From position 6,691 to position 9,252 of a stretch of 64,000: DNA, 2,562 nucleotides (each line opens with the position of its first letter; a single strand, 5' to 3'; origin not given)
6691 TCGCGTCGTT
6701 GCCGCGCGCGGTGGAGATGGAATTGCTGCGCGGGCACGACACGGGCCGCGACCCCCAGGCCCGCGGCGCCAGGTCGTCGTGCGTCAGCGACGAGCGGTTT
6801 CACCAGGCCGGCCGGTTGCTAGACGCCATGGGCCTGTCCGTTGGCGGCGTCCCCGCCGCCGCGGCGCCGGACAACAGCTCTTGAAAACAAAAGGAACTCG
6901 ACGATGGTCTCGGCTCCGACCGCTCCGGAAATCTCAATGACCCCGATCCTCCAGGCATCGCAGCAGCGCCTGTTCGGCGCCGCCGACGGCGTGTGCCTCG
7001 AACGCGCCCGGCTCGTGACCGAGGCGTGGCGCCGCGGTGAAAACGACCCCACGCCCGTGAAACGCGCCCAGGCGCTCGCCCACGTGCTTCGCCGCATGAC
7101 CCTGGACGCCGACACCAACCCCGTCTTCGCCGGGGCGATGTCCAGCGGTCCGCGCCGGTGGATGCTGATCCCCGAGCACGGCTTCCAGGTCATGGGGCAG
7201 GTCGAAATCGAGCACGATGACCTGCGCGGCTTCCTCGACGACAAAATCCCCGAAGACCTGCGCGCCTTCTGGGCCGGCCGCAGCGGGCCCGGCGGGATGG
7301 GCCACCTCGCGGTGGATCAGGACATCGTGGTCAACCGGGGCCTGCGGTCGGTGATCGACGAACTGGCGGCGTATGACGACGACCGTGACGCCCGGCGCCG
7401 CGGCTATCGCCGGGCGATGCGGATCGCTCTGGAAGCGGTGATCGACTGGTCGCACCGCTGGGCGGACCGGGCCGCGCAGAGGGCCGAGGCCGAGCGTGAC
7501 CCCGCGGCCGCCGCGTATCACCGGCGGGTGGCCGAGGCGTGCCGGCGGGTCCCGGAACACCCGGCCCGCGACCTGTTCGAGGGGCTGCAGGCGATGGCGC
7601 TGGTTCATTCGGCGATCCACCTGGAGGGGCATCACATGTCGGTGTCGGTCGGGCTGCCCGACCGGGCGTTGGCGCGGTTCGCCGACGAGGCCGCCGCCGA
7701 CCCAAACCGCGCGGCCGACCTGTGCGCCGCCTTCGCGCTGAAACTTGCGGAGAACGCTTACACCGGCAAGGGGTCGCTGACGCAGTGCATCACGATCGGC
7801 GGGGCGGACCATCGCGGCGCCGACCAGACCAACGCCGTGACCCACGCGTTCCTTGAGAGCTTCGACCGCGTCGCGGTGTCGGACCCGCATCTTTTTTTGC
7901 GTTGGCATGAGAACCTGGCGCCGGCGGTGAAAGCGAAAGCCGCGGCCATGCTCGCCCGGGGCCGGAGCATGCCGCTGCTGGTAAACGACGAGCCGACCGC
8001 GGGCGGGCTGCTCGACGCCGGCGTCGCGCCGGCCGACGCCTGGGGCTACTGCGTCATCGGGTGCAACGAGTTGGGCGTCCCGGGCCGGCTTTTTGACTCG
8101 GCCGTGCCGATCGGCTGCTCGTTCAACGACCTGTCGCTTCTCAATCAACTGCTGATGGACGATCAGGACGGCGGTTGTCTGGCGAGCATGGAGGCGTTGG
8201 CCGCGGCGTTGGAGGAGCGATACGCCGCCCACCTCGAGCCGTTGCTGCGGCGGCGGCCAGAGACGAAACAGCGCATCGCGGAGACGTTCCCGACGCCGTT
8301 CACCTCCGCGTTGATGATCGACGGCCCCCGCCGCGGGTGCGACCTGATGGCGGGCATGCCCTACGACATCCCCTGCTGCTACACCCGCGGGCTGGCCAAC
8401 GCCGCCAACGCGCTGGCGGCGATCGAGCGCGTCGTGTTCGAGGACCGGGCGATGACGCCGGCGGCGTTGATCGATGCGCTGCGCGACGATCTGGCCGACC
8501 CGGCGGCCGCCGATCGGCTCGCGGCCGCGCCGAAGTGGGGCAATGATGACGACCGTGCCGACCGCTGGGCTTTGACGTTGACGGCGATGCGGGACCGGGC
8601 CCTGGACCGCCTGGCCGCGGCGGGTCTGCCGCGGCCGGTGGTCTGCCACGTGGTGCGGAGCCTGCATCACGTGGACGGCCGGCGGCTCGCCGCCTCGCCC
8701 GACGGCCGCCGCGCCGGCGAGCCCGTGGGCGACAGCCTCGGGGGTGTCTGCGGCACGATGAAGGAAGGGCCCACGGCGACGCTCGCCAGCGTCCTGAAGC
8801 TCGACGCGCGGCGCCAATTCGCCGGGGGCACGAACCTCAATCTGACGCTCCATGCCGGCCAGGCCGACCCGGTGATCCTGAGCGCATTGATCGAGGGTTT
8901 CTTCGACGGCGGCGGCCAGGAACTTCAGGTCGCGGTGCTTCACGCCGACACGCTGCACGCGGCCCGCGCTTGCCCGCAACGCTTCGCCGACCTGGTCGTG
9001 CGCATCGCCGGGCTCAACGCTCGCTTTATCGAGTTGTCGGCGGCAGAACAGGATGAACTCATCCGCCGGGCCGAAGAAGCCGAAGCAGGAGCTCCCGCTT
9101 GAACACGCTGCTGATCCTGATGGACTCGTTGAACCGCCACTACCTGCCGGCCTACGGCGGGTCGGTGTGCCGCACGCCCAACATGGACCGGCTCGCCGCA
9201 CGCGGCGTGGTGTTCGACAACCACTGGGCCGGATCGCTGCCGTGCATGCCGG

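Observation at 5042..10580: AraC-controlled operon: PflA-like activase, short divergent glycyl radical enzyme and a coupled leaderless sulfatase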

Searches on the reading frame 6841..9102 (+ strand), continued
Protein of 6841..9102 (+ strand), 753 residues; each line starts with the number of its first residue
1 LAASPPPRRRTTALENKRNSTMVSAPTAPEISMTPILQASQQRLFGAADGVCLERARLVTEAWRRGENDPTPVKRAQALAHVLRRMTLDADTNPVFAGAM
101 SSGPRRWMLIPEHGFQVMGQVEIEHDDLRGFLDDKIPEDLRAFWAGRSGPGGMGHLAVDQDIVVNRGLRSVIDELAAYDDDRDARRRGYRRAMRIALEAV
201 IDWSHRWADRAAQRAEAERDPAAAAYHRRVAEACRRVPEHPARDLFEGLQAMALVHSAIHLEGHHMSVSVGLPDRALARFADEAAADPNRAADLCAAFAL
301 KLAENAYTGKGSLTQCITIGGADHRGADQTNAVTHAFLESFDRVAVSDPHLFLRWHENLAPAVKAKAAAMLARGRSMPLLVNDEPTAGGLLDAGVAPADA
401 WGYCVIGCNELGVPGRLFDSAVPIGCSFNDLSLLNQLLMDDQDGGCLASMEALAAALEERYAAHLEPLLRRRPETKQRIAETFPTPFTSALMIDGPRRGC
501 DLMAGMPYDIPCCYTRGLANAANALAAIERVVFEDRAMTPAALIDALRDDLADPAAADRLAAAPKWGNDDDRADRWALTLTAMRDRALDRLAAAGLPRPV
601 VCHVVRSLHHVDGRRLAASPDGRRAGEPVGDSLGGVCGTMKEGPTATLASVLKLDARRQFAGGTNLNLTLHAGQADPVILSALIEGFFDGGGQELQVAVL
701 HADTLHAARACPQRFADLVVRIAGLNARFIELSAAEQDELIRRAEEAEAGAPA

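Call 82: search_protein_families(library=ncbifam, proteins=[L081:8353-9249:+, L001:5957-6826:+, L001:6866-7873:+, L051:13932-15026:+, L083:16554-17627:+, L028:89-1072:-, L065:13034-14992:+, L083:12175-14091:+, L037:10200-11681:+, L019:2599-4101:+], max_evalue=0.00001)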
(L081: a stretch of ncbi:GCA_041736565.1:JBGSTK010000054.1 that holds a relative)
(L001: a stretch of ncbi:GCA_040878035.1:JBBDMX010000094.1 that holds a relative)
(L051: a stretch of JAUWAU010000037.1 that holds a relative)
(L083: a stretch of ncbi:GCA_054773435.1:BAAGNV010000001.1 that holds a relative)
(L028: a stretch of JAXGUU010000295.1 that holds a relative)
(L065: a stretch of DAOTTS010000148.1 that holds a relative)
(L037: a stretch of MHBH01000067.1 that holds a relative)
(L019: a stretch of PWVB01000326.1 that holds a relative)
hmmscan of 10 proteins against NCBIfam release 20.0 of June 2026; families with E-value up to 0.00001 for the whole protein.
L081:8353-9249:+ (298 aa): 4 families
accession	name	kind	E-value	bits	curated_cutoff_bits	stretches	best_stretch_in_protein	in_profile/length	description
TIGR02408.1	ectoine_ThpD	equivalog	2.9e-09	36.7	336.5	1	5-236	13-247/277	ectoine hydroxylase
TIGR01762.1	chlorin-enz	subfamily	2.4e-07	30.3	226.3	0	138-168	126-158/288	chlorinating enzyme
NF052437.1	MPhHdxlPhnYGIM8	equivalog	3.1e-07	30.1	500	1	9-233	5-210/260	methylphosphonate hydroxylase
NF045813.1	DxPntBtaHylase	equivalog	4.1e-06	26.3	550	0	125-228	132-236/285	1-deoxypentalenic acid 11-beta-hydroxylase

L001:5957-6826:+ (289 aa): 2 families
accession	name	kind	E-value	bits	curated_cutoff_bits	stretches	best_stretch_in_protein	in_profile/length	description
NF052437.1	MPhHdxlPhnYGIM8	equivalog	8.7e-09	35.2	500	1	85-247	78-226/260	methylphosphonate hydroxylase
TIGR01762.1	chlorin-enz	subfamily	1.3e-07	31.3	226.3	0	132-165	124-159/288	chlorinating enzyme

L001:6866-7873:+ (335 aa): 19 families
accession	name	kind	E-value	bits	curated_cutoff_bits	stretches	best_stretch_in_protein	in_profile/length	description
TIGR01202.1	bchC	equivalog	4.8e-22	78.5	291.25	1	35-323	22-299/308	chlorophyll synthesis pathway protein BchC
NF003808.0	PRK05396.1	equivalog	4.4e-16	58.7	380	1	119-230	128-243/341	L-threonine 3-dehydrogenase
TIGR00692.1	tdh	equivalog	7e-13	48.3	458.35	1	125-229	132-240/340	L-threonine 3-dehydrogenase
NF047908.1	AldhRedAhr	equivalog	1e-12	47.6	470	1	123-225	133-235/335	NADPH-dependent aldehyde reductase Ahr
NF041172.1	AcrlCoa_red_Thmprot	equivalog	4.4e-12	45.6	500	1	126-323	132-324/334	acryloyl-CoA reductase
NF010344.0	PRK13771.1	subfamily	7e-12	45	349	0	124-323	130-323/334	putative alcohol dehydrogenase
NF006940.0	PRK09422.1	equivalog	7.3e-11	41.6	344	0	122-206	127-213/338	alcohol dehydrogenase AdhP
NF041183.1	Pks2_ls1_myc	equivalog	8.1e-10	36.2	2400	1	72-205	1465-1595/2086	sulfolipid-1 biosynthesis phthioceranic/hydroxyphthioceranic acid synthase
TIGR03366.1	HpnZ_proposed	hypoth_equivalog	2.1e-09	37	328.1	1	132-229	131-232/315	putative phosphonate catabolism associated alcohol dehydrogenase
TIGR02824.1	quinone_pig3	subfamily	2.1e-09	36.8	296.8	1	27-234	16-223/325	putative NAD(P)H quinone oxidoreductase, PIG3 family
NF007375.0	PRK09880.1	equivalog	2.3e-09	36.5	469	1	126-230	140-246/344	L-idonate 5-dehydrogenase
TIGR03989.1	Rxyl_3153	subfamily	3.8e-09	36.3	440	0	126-209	155-241/370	NDMA-dependent alcohol dehydrogenase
NF007489.0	PRK10083.1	equivalog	1.2e-08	34.4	376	0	120-214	125-221/339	Zn-dependent oxidoreductase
NF041097.1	keto_inos_dh_IolM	equivalog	1.5e-08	33.7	450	1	152-210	203-262/389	scyllo-inosose 3-dehydrogenase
NF007642.0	PRK10309.1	equivalog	8.1e-08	31.9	550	1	124-221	129-230/347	galactitol-1-phosphate 5-dehydrogenase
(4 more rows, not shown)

L051:13932-15026:+ (364 aa): 3 families
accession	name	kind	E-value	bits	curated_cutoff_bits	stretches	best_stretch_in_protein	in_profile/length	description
NF004889.0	PRK06252.1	subfamily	3.7e-11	42.6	244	1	204-357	196-336/340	methylcobalamin:coenzyme M methyltransferase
TIGR01463.1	mtaA_cmuA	subfamily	7.3e-11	41.9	235.4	1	209-355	200-336/340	MtaA/CmuA family methyltransferase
NF040654.1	MtaA_Meth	equivalog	4.2e-08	32.5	400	1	218-353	206-331/337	methylcobamide:CoM methyltransferase MtaA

L083:16554-17627:+ (357 aa): 3 families
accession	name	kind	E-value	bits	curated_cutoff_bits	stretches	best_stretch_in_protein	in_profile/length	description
NF004889.0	PRK06252.1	subfamily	4.2e-12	45.7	244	1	197-351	196-337/340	methylcobalamin:coenzyme M methyltransferase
TIGR01463.1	mtaA_cmuA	subfamily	4.5e-12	45.9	235.4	1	200-349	198-337/340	MtaA/CmuA family methyltransferase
NF040654.1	MtaA_Meth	equivalog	3e-09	36.3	400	1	210-346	205-331/337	methylcobamide:CoM methyltransferase MtaA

L028:89-1072:- (327 aa): 1 family
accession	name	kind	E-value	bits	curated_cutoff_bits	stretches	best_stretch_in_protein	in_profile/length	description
NF040903.1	GguC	equivalog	1.2e-154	514.2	340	1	1-326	1-328/329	AraD1 family protein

L065:13034-14992:+ (652 aa): 0 families

L083:12175-14091:+ (638 aa): 8 families
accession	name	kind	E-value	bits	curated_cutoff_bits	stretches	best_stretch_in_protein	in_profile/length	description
NF010322.0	PRK13759.1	equivalog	2.5e-41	141.7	481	2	33-133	5-100/486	arylsulfatase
TIGR03417.1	chol_sulfatase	equivalog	2.1e-35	122.6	433.45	2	214-355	249-398/500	choline-sulfatase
NF045661.1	HdlasePehA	equivalog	4.4e-26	91.6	900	2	35-113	3-77/506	phosphoric/sulfuric ester hydrolase PehA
NF052527.1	Mn_arylsulf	exception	7e-19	68.1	850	1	34-133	1-97/479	manganese-dependent arylsulfatase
NF045915.1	PhycobilmeDegNblB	equivalog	3.9e-08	33.1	300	1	474-617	14-157/214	phycobilisome degradation protein NblB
NF038282.1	LapC_YejM_PbgA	exception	1.7e-06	26.6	825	1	217-322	411-520/584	LPS biosynthesis-modulating metalloenzyme YejM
NF010374.0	PRK13800.1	equivalog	3.4e-06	25.6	1196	1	484-614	769-895/898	fumarate reductase/succinate dehydrogenase flavoprotein subunit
NF053595.1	LptchSynLtaSGpos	equivalog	6.7e-06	24.9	970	0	193-322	407-544/626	lipoteichoic acid synthase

L037:10200-11681:+ (493 aa): 4 families
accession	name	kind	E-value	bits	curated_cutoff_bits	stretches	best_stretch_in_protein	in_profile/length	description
NF010322.0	PRK13759.1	equivalog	1.1e-64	218.7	481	1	2-476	3-445/486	arylsulfatase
TIGR03417.1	chol_sulfatase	equivalog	2.2e-49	168.7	433.45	2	200-473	179-425/500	choline-sulfatase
NF045661.1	HdlasePehA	equivalog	2.7e-42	145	900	1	5-430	2-417/506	phosphoric/sulfuric ester hydrolase PehA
NF052527.1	Mn_arylsulf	exception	3.9e-41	141.5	850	2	7-229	3-223/479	manganese-dependent arylsulfatase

L019:2599-4101:+ (500 aa): 4 families
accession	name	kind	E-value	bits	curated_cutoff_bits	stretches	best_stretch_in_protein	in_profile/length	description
TIGR03417.1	chol_sulfatase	equivalog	7.7e-31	107.5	433.45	2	177-338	179-353/500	choline-sulfatase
NF045661.1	HdlasePehA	equivalog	3.2e-29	101.9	900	2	228-345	275-391/506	phosphoric/sulfuric ester hydrolase PehA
NF010322.0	PRK13759.1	equivalog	2.3e-26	92.3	481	1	144-366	163-397/486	arylsulfatase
NF052527.1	Mn_arylsulf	exception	1.5e-12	47.2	850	1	239-348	269-377/479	manganese-dependent arylsulfatase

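Call 93: find_encoding_contigs(protein=P0059, flank=9000, max_places=1)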
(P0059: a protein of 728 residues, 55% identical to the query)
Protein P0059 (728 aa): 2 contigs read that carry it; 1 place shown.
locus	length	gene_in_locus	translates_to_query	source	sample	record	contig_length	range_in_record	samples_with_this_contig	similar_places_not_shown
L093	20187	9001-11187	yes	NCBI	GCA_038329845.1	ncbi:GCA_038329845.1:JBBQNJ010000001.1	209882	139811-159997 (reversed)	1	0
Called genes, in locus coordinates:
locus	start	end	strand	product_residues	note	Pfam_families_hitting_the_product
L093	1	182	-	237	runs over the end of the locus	PF07963:N_methyl (weak)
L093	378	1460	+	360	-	PF12849:PBP_like_2, PF01547:SBP_bac_1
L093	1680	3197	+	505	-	-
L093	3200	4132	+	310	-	PF00528:BPD_transp_1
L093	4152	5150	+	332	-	PF02463:SMC_N (faint), PF00005:ABC_tran, PF13304:AAA_21 (faint)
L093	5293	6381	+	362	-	PF01368:DHH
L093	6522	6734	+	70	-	-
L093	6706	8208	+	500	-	PF00005:ABC_tran, PF13304:AAA_21 (faint), PF00005:ABC_tran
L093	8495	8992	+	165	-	-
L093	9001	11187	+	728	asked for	PF02901:PFL-like, PF01228:Gly_radical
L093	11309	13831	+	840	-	PF00528:BPD_transp_1 (weak), PF08450:SGL (faint), PF17170:DUF5128 (faint), PF01436:NHL (weak)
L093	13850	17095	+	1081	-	PF00092:VWA (faint), PF13519:VWA_2 (weak), PF07090:GATase1_like (faint)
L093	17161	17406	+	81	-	-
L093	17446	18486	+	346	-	PF20030:bpMoxR, PF00004:AAA (weak), PF07726:AAA_3, PF07728:AAA_5, PF17863:AAA_lid_2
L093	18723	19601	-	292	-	PF06452:CBM9_1 (weak)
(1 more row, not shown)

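Call 94: find_encoding_contigs(protein=P0013, flank=9000, max_places=1)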
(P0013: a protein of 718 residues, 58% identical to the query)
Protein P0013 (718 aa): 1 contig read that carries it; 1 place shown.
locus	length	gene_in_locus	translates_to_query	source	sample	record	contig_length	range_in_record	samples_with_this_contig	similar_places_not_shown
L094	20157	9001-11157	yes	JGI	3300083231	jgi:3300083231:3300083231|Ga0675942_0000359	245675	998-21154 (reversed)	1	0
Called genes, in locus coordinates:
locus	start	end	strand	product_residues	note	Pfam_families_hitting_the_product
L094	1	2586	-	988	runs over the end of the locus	PF07090:GATase1_like (faint), PF00092:VWA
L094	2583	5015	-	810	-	PF00528:BPD_transp_1 (weak), PF01436:NHL (faint), PF24684:Vgb_lyase (weak), PF25021:TEN_NHL (faint), PF17170:DUF5128, PF08450:SGL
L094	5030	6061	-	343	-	PF01547:SBP_bac_1, PF13531:SBP_bac_11, PF13343:SBP_bac_6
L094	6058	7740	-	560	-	-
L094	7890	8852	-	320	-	-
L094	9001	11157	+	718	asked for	PF02901:PFL-like, PF01228:Gly_radical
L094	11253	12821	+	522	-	PF00251:Glyco_hydro_32N, PF08244:Glyco_hydro_32C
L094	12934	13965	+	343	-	PF08240:ADH_N, PF16912:Glu_dehyd_C (faint), PF00107:ADH_zinc_N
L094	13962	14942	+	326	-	PF08240:ADH_N, PF16912:Glu_dehyd_C, PF00107:ADH_zinc_N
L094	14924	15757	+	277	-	PF13483:Lactamase_B_3, PF12706:Lactamase_B_2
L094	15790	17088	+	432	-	PF02056:Glyco_hydro_4, PF11975:Glyco_hydro_4C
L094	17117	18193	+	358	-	PF01208:URO-D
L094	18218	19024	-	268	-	-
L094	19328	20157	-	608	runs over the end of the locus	?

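Call 95: find_encoding_contigs(protein=P0119, flank=9000, max_places=1)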
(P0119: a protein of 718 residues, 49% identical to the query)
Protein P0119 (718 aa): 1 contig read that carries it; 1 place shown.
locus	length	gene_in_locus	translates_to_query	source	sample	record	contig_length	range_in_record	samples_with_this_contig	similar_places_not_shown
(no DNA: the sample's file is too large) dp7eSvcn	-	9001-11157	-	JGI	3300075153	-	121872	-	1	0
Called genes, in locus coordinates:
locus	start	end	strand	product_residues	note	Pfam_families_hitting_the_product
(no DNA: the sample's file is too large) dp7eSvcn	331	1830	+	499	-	PF11306:DUF3108 (weak), PF01841:Transglut_core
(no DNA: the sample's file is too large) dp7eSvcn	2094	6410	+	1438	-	PF00082:Peptidase_S8, PF00041:fn3 (weak), PF15907:Itfg2 (faint), PF01839:FG-GAP (faint), PF13517:FG-GAP_3, PF13570:Beta-prop_ACSF4, PF13517:FG-GAP_3 (weak), PF13860:FlgD_ig (weak), +3 more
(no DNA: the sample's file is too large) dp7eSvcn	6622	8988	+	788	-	PF14498:Glyco_hyd_65N_2, PF22124:Glyco_hydro_95_cat, PF21307:Glyco_hydro_95_C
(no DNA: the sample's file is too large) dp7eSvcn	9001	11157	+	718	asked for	PF02901:PFL-like, PF01228:Gly_radical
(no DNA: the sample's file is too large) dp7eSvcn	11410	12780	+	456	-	-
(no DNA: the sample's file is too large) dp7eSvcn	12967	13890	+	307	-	-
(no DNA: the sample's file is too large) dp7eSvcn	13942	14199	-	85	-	-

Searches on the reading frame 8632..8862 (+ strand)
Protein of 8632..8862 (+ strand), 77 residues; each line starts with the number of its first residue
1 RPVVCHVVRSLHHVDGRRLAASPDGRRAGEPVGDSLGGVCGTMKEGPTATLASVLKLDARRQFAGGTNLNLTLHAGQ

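Call 105: search_solved_structures(query=window:8632-8862:+, max_evalue=10, show_alignments=5)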
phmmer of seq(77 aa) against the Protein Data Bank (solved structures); distinct sequences matched with E-value up to 10: 39.
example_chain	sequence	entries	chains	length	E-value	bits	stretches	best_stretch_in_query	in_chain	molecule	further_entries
5i2a_A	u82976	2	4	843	3.5e-05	27.4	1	16-74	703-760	Diol-dehydratase | Diol dehydratase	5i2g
8yjo_A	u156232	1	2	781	4.9e-05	26.9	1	12-71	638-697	Probable dehydratase PflD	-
8iof_A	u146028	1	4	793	0.00024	24.7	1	16-73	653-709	Benzylsuccinate synthase alpha subunit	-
1r8w_A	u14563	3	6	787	0.00039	24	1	16-74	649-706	glycerol dehydratase | B12-independent glycerol dehydratase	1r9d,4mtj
8id7_A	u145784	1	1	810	0.0011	22.6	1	16-74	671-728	Probable dehydratase YbiW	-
8yjn_A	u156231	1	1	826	0.0011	22.6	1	16-74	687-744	Probable dehydratase YbiW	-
6xs4_A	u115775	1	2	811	0.0013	22.4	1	16-74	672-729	Formate C-acetyltransferase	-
8id0_A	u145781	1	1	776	0.0014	22.2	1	11-70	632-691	formate C-acetyltransferase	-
6vxc_A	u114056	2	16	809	0.0017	22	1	11-70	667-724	Trans-4-hydroxy-L-proline dehydratase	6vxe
7vua_A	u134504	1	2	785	0.0019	21.8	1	12-56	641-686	HplG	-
1cm5_A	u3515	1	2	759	0.002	21.8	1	13-58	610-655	PROTEIN (PYRUVATE FORMATE-LYASE)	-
1h16_A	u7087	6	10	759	0.002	21.8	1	13-58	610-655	FORMATE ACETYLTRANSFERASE 1 | Pyruvate formate-lyase | PROTEIN (PYRUVATE FORMATE-LYASE)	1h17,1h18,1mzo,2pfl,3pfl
4pkc_A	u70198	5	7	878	0.0022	21.6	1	14-61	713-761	TutD | benzylsuccinate synthase alpha chain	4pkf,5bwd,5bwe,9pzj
38la_A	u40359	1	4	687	0.0058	20.3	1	12-59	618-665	Formate acetyltransferase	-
9rco_A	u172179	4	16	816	0.007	20.1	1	14-59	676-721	Glycyl radical protein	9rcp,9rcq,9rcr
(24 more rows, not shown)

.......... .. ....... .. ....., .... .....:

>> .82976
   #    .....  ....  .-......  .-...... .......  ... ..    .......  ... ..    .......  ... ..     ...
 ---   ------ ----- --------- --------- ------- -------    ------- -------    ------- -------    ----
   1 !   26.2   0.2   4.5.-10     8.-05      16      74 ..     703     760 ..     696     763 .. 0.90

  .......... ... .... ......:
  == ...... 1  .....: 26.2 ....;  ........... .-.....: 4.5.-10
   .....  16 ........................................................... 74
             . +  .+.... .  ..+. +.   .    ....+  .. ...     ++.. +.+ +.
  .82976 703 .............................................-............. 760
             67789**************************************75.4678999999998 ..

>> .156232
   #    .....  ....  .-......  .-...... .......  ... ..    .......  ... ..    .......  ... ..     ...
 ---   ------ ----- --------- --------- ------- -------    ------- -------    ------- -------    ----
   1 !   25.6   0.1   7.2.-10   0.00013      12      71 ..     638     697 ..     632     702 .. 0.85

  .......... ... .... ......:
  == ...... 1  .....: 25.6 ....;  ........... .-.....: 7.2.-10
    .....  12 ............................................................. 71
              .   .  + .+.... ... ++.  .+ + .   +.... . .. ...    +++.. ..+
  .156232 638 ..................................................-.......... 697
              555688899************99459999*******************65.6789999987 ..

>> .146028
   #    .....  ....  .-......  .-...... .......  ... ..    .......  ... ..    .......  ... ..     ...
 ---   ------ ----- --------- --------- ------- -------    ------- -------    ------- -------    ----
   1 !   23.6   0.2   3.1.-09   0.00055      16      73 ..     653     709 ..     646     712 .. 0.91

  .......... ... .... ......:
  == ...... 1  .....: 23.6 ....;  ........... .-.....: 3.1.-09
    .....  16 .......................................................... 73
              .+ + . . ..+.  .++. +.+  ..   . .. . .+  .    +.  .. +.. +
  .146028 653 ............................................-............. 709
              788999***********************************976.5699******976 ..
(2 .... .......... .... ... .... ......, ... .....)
